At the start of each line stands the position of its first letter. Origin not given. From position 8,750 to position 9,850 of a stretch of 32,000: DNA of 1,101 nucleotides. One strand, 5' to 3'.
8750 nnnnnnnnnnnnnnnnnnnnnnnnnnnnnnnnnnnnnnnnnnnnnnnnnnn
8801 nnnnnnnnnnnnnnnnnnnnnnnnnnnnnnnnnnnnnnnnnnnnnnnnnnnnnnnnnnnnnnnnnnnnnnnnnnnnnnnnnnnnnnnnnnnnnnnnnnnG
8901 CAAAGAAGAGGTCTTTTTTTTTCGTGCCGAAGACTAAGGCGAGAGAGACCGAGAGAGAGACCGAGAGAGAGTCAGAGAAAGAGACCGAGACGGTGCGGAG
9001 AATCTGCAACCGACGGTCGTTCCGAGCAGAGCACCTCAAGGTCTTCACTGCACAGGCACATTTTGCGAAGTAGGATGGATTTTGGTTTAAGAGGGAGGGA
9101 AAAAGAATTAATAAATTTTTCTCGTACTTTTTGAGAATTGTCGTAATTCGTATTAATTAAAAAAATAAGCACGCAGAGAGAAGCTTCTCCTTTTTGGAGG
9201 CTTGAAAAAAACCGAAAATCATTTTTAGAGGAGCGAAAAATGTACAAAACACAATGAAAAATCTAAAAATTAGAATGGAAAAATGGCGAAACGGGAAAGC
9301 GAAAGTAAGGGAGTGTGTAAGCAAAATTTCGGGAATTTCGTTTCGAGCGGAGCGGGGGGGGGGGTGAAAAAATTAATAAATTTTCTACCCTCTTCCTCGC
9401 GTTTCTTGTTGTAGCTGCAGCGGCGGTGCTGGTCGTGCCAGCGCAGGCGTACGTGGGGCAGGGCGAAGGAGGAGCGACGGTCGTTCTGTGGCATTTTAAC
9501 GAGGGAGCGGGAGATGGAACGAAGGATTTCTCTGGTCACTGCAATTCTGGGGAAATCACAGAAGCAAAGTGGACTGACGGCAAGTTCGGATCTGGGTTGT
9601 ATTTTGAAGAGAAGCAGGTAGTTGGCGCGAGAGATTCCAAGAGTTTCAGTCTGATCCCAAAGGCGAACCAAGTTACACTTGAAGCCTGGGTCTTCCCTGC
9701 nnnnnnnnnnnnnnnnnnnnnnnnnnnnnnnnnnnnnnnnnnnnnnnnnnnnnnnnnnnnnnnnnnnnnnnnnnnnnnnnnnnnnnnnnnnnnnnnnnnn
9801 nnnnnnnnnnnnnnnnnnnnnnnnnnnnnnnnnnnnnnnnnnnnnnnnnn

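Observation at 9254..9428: The surface-protein signal peptide has no canonical start codon, and a G11 tract and an A6 tract sit at the junction (possible phase switch or slippage site)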

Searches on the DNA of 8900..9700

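Call 34: search_rna_families(source=window, start=8900, end=9700, threshold=evalue, max_evalue=1)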
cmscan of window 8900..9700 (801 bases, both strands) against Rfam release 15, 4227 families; matches with E-value up to 1: 4.
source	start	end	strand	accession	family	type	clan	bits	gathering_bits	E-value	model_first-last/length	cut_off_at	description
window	9344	9408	+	RF03992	mir-6302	Gene; miRNA;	-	20.8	90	0.13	1-79/79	no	mir-6302 microRNA precursor family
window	9352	9400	+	RF03594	mir-3817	Gene; miRNA;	-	19.7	90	0.55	21-69/89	no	mir-3817 microRNA precursor family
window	9350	9403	+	RF03778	mir-483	Gene; miRNA;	-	19.6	60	0.74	1-75/75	no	mir-483 microRNA precursor family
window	9317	9393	+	RF00029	Intron_gpII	Intron;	-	18.9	40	0.41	1-77/77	no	Group II catalytic intron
